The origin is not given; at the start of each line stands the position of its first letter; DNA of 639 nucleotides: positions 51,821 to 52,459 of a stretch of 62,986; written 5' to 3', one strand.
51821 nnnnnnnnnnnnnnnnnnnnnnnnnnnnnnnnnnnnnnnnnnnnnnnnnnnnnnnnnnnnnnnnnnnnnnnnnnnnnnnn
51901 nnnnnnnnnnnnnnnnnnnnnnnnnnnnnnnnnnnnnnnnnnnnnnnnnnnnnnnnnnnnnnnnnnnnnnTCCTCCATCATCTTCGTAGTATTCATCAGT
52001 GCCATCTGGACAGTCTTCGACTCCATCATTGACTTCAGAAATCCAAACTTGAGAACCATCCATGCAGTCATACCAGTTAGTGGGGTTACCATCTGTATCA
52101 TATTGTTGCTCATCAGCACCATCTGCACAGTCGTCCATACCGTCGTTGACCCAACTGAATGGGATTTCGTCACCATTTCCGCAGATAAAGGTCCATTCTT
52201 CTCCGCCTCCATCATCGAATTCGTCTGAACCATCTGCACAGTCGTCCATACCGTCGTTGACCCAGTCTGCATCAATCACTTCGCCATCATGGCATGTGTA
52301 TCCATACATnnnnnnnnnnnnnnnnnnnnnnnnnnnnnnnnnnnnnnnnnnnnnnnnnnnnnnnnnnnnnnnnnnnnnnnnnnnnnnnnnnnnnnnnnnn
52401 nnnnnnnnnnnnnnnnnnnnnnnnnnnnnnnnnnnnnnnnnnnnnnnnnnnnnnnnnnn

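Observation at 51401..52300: Four minimal LDL-receptor class A-like repeats keeping only the C2-C5 disulfide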

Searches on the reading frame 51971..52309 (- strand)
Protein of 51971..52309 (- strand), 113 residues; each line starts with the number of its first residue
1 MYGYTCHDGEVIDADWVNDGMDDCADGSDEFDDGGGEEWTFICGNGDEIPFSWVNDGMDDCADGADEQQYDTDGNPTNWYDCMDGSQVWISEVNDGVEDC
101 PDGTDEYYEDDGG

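Call 7: search_solved_structures(query=window:51971-52309:-, max_evalue=1, show_alignments=4)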
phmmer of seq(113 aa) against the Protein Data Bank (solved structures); distinct sequences matched with E-value up to 1: 54.
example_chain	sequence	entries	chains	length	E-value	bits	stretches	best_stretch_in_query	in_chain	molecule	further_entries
8em4_A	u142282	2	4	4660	5.8e-60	205.1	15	4-106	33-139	Low-density lipoprotein receptor-related protein 2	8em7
8jut_A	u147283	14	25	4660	1.8e-58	200.2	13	4-106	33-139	LDL receptor related protein 2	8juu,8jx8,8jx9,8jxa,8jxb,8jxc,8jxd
9i3v_A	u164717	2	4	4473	4.1e-55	189.4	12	4-109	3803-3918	Low-density lipoprotein receptor-related protein 2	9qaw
9cwm_A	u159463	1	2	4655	5.9e-55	188.9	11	4-109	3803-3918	Low-density lipoprotein receptor-related protein 2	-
8ufb_V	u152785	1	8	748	8e-21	78.3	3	4-68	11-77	Isoform Short of Very low-density lipoprotein receptor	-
8yw2_A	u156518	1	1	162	3.4e-12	50.3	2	4-68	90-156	Very low-density lipoprotein receptor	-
1n7d_A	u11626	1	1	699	4.1e-10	43.6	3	4-68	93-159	Low-density lipoprotein receptor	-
3m0c_C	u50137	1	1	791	7.4e-10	42.8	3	4-68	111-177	Low-density lipoprotein receptor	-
9bd8_B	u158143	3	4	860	1.3e-09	42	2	4-68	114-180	Low-density lipoprotein receptor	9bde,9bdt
6byv_A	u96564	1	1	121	3.6e-09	40.5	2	38-68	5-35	Very low-density lipoprotein receptor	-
8yw1_C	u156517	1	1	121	5.9e-09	39.8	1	4-68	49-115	Very low-density lipoprotein receptor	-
8s9p_B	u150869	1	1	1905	1.5e-08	38.5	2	4-107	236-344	Low-density lipoprotein receptor-related protein 4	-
5f0e_B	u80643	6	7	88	5.9e-08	36.6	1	40-108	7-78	Glucosidase 2 subunit beta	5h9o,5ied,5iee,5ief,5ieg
9dqz_M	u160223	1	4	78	8.8e-08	36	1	4-68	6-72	Very low-density lipoprotein receptor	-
9uio_R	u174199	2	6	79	9.1e-08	36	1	4-68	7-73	Very low-density lipoprotein receptor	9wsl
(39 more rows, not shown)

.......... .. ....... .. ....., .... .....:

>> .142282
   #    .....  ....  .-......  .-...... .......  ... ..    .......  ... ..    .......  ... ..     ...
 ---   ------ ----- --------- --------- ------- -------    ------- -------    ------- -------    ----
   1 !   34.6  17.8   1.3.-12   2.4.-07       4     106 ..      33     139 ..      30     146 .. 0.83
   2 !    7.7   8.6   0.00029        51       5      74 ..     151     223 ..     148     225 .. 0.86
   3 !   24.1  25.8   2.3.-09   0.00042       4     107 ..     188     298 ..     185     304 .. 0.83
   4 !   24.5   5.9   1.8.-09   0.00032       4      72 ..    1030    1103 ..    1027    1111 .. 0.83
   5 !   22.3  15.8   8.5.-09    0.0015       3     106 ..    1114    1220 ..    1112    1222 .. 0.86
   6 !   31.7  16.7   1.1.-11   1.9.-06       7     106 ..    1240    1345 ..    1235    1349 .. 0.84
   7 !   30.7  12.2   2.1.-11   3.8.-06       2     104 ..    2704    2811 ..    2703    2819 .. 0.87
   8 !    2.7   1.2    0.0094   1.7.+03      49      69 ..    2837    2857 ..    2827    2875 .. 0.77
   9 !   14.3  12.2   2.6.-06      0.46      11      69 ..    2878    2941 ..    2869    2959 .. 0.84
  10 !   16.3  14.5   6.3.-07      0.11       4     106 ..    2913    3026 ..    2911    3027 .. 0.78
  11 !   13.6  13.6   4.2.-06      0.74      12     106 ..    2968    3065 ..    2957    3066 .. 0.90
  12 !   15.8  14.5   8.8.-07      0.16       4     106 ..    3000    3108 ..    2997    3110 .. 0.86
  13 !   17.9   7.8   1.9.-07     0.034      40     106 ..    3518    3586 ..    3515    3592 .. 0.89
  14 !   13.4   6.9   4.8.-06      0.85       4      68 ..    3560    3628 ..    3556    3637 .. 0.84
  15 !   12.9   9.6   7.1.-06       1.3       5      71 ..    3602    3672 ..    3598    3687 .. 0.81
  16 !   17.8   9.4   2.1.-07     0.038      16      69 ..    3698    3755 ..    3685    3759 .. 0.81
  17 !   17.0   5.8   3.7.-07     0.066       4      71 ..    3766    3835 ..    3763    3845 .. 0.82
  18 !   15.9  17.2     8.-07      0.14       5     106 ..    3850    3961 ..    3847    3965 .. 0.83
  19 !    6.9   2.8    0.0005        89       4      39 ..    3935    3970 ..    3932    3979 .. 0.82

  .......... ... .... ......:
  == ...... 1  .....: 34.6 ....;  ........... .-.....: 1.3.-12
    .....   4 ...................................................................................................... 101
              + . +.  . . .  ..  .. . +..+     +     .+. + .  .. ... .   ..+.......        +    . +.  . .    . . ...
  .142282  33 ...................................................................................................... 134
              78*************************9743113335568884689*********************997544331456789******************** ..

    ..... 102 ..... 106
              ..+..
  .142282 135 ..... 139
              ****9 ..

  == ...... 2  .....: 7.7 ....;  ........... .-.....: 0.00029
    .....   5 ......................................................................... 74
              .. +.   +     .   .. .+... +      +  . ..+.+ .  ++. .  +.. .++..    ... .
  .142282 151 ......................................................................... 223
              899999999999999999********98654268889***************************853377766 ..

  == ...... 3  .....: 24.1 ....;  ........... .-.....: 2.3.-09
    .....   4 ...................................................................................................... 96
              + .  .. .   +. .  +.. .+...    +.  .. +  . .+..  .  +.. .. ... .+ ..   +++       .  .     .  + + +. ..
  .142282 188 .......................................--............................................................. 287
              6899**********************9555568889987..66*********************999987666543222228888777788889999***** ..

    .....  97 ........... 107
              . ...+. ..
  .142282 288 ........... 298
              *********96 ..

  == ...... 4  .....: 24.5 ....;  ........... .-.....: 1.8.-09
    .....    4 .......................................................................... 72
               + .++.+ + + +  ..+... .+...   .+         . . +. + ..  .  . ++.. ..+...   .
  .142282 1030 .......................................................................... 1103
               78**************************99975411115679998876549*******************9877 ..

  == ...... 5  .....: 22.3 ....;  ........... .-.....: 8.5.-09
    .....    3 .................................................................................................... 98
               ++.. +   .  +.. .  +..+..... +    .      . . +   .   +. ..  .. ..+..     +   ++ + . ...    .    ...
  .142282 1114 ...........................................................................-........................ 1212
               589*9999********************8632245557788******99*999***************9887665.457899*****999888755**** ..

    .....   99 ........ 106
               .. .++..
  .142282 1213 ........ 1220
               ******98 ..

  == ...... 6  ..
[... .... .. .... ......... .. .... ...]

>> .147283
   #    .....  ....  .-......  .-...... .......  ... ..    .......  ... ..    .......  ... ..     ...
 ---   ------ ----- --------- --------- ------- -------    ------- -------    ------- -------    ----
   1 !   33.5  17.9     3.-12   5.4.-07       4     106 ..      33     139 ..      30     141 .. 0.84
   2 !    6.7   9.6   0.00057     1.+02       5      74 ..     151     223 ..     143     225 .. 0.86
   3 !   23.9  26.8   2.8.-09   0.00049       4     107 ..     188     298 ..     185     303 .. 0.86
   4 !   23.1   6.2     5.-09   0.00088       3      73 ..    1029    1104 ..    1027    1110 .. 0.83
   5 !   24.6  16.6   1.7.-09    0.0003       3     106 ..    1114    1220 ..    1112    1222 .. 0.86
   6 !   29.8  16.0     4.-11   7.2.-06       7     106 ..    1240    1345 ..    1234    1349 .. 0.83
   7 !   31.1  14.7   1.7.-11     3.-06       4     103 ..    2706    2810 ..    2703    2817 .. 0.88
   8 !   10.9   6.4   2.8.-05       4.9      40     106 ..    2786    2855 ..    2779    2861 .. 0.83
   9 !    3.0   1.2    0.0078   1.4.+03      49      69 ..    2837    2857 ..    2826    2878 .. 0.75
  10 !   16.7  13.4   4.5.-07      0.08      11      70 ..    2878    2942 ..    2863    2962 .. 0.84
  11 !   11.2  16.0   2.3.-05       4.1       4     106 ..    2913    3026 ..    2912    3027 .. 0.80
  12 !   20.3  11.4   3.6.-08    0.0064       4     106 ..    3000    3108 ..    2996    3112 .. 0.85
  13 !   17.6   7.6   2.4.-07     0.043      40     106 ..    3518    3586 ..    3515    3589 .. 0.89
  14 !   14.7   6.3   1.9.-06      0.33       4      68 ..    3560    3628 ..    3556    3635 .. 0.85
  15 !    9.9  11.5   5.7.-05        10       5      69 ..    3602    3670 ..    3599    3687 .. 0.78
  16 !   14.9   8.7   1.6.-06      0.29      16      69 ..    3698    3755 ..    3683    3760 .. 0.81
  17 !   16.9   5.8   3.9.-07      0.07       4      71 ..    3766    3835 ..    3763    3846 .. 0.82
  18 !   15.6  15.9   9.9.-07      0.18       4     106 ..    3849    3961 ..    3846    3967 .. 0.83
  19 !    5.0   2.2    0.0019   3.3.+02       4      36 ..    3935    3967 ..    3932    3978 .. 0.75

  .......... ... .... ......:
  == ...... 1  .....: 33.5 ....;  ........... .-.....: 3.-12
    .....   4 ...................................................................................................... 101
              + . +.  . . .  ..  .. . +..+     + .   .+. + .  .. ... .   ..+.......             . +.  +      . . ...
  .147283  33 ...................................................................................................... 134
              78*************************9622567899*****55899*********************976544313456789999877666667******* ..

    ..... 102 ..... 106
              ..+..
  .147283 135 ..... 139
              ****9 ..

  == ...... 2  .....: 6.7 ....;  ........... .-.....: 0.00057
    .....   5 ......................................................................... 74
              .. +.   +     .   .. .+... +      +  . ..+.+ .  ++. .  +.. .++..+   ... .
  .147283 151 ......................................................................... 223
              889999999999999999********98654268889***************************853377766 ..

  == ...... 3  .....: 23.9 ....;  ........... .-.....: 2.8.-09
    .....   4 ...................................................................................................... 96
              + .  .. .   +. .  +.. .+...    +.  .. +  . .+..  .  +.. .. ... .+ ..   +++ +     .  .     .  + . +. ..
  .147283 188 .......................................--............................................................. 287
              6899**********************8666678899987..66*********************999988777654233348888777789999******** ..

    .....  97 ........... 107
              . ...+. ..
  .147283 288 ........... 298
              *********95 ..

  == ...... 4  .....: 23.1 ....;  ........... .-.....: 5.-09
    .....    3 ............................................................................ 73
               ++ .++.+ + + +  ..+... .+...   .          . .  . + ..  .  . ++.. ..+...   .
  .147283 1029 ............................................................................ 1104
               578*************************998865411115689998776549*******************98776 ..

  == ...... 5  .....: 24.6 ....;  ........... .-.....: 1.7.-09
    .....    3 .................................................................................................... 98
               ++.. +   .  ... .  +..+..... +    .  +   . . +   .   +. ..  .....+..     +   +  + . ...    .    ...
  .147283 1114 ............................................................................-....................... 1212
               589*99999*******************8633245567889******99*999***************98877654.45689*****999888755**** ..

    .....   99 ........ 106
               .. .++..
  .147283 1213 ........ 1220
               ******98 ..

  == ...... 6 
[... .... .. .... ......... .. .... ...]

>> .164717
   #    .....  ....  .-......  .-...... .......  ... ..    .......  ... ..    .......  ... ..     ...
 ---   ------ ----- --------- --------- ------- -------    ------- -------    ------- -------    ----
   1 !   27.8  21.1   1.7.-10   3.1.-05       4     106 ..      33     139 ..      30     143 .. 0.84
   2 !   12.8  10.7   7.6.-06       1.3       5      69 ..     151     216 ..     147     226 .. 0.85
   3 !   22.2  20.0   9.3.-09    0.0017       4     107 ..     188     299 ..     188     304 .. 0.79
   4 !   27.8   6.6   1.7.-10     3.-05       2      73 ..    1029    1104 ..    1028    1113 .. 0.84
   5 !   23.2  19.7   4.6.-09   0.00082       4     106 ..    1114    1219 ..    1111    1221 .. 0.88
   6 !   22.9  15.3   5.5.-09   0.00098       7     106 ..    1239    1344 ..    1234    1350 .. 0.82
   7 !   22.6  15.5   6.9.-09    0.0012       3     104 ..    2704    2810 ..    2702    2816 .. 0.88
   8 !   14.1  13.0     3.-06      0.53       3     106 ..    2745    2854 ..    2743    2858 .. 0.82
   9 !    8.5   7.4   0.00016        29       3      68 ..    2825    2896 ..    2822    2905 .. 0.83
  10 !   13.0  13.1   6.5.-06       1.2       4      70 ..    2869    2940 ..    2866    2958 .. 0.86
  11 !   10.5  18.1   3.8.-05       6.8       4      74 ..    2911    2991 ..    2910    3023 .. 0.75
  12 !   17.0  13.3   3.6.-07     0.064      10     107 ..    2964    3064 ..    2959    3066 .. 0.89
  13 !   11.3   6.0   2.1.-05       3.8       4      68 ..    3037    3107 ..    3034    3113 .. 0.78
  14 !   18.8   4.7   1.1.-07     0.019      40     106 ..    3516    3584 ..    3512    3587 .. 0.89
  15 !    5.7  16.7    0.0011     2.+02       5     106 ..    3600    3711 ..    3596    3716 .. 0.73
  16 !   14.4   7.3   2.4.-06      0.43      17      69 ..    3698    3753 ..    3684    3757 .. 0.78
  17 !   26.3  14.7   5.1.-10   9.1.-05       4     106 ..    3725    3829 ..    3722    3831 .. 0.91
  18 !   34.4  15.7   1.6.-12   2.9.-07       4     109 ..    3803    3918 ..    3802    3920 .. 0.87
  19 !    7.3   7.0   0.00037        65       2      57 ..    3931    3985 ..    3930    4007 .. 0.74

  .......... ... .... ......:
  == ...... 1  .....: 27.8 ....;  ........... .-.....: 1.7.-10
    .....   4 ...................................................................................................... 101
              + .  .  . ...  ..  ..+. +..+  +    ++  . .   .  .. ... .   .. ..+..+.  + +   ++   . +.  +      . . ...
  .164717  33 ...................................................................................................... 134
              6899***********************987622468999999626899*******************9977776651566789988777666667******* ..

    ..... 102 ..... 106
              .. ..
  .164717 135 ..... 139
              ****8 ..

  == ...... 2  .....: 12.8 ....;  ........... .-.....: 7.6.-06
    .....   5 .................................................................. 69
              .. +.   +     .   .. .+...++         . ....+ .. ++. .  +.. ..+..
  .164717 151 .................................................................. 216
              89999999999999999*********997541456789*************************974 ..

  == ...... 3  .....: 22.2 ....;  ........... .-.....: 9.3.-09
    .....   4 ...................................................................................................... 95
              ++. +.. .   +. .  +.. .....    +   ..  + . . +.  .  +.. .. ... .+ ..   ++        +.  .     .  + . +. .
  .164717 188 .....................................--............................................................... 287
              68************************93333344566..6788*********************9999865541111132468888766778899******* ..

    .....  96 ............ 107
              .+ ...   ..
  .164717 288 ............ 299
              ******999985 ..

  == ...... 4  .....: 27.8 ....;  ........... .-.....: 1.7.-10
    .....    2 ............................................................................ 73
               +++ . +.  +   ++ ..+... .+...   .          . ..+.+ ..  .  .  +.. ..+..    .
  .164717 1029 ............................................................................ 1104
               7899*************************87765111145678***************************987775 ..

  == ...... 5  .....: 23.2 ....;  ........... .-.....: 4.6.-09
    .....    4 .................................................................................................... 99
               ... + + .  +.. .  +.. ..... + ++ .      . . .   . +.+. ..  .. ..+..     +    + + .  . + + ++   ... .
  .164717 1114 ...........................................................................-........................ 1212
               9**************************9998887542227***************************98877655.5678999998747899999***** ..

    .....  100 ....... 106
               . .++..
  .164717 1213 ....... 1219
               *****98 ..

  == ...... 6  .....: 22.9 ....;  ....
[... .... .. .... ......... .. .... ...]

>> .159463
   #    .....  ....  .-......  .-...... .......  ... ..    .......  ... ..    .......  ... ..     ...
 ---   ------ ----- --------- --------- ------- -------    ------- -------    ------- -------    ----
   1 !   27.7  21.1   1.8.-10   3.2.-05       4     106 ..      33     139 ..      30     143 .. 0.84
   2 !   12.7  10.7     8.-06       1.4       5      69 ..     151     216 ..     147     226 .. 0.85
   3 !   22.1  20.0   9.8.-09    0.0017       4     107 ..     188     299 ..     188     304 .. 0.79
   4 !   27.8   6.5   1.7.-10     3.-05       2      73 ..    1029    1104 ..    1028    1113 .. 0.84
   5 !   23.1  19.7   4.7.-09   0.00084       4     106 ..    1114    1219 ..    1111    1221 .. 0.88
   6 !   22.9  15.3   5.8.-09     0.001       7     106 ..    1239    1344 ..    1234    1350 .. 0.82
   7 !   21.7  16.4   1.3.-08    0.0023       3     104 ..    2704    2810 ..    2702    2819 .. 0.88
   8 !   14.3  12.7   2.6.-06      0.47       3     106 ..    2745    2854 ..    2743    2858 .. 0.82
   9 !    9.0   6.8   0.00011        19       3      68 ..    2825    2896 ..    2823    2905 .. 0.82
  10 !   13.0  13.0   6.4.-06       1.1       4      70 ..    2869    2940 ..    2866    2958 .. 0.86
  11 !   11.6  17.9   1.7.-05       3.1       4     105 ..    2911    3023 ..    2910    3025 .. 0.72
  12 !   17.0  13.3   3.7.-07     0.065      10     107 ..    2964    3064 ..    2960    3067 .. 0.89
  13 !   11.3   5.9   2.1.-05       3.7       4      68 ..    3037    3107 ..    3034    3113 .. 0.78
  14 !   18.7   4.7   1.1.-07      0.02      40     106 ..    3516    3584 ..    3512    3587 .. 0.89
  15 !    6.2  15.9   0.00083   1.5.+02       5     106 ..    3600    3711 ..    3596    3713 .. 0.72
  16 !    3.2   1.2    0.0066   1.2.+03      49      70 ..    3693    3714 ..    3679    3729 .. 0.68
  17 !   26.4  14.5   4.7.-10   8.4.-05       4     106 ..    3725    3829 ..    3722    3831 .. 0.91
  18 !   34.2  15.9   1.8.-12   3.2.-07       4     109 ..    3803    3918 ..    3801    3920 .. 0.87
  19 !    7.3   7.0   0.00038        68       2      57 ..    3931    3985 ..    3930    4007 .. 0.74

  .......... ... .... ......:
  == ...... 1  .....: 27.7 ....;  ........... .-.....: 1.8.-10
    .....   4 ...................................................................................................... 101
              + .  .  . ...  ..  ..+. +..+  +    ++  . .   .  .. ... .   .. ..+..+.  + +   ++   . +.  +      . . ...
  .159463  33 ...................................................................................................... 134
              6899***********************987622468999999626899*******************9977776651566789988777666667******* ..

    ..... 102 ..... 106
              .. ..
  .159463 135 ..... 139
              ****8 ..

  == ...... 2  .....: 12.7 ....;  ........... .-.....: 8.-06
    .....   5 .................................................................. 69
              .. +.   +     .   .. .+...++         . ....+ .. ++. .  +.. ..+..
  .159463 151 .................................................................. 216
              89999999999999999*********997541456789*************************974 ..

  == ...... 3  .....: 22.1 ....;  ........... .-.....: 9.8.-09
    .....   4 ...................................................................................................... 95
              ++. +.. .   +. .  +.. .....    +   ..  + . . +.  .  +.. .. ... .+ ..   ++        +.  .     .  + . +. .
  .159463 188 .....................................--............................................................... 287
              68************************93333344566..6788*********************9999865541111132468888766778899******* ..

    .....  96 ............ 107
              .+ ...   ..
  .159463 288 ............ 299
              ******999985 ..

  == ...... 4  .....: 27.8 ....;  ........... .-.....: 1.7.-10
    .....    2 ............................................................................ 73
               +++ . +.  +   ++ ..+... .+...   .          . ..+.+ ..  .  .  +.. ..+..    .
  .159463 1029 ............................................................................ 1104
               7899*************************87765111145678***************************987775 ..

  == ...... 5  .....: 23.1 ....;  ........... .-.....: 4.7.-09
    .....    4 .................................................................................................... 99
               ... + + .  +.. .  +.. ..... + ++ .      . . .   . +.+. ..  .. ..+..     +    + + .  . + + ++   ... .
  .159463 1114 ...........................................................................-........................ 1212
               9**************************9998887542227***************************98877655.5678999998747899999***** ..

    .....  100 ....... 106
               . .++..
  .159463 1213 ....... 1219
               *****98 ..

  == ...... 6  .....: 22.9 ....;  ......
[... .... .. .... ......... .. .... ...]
